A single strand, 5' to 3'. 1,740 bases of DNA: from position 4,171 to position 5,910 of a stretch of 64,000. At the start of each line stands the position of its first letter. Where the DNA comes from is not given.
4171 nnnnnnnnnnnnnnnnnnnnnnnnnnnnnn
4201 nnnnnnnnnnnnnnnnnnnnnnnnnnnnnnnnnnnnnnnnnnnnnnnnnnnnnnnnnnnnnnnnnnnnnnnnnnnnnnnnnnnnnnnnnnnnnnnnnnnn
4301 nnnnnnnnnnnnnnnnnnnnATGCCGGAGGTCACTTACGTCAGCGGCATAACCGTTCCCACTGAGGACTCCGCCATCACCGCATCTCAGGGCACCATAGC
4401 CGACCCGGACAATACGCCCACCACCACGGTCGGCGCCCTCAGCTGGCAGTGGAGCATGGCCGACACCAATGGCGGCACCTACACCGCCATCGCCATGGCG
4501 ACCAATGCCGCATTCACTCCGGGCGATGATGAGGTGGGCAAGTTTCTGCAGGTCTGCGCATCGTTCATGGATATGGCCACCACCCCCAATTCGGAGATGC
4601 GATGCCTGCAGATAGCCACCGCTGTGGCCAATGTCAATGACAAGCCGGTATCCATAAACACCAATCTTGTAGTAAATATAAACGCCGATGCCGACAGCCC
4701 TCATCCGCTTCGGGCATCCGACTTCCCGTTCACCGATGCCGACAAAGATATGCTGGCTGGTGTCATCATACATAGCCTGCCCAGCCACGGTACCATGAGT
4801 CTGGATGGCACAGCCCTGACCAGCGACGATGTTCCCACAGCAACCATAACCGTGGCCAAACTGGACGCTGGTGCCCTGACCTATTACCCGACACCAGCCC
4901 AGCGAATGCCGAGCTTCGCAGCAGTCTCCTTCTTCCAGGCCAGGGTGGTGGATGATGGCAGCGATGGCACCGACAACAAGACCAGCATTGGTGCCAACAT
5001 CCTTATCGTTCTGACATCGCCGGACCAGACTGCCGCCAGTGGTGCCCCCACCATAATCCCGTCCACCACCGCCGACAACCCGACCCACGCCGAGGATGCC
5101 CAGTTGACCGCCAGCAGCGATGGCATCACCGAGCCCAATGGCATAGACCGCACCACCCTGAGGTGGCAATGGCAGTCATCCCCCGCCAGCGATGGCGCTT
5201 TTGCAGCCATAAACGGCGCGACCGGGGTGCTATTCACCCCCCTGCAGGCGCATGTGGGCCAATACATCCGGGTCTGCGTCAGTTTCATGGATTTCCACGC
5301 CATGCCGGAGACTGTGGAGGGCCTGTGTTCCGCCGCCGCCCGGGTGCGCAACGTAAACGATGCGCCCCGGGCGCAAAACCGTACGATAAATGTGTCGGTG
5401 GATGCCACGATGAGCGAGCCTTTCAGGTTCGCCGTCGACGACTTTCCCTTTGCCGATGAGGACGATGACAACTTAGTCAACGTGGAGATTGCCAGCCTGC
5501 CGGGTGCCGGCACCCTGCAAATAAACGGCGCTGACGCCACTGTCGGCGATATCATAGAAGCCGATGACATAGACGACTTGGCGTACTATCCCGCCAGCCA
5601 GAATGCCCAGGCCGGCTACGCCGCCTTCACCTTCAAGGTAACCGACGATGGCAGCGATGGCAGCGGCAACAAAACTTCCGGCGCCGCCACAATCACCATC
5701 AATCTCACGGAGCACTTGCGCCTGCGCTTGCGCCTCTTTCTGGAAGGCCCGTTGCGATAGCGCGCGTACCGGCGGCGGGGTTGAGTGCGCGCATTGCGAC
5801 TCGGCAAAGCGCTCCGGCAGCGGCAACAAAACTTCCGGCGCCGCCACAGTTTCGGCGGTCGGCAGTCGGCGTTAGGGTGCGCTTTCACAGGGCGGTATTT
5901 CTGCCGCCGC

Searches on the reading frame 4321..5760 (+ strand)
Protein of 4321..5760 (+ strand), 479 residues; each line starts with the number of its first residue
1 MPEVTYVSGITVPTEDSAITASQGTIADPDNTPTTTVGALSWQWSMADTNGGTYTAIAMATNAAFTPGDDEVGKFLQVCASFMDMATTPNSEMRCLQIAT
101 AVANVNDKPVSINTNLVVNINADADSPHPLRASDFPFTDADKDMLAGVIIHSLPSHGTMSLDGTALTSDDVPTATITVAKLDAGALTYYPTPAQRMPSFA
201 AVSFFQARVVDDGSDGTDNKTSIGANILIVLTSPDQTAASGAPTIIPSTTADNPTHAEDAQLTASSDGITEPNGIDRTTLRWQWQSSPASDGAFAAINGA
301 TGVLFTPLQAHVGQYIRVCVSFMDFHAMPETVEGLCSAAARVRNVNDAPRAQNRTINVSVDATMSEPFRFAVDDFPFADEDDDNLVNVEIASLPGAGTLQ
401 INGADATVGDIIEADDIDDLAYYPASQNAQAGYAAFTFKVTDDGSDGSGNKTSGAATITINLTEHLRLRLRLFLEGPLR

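Call 20: search_protein_families(library=ncbifam, proteins=[window:4321-5760:+], max_evalue=1)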
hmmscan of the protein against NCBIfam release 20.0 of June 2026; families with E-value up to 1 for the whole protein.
window:4321-5760:+ (479 aa): 1 family
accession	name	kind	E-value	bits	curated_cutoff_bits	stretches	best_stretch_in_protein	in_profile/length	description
NF040485.1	ZirU_fam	subfamily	1e-06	29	100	2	36-79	165-208/210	ZirU family protein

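Call 51: search_protein_families(library=pfam, proteins=[window:4321-5760:+], max_evalue=0.1)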
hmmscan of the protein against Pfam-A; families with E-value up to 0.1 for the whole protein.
window:4321-5760:+ (479 aa): 4 families
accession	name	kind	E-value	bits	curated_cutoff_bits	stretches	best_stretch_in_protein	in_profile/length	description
PF16184.11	Cadherin_3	-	0.00026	21.4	25.5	0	373-444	22-94/106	Cadherin-like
PF16709.11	SCAB-Ig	-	0.0012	19.3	27.6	0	34-78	22-66/98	Ig domain of plant-specific actin-binding protein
PF17803.7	Cadherin_4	-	0.0043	18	25.1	2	342-405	7-66/71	Bacterial cadherin-like domain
PF24619.1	Ig_SibA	-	0.014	15.8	27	0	390-451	58-129/135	SibA-like, immunoglobulin-like domain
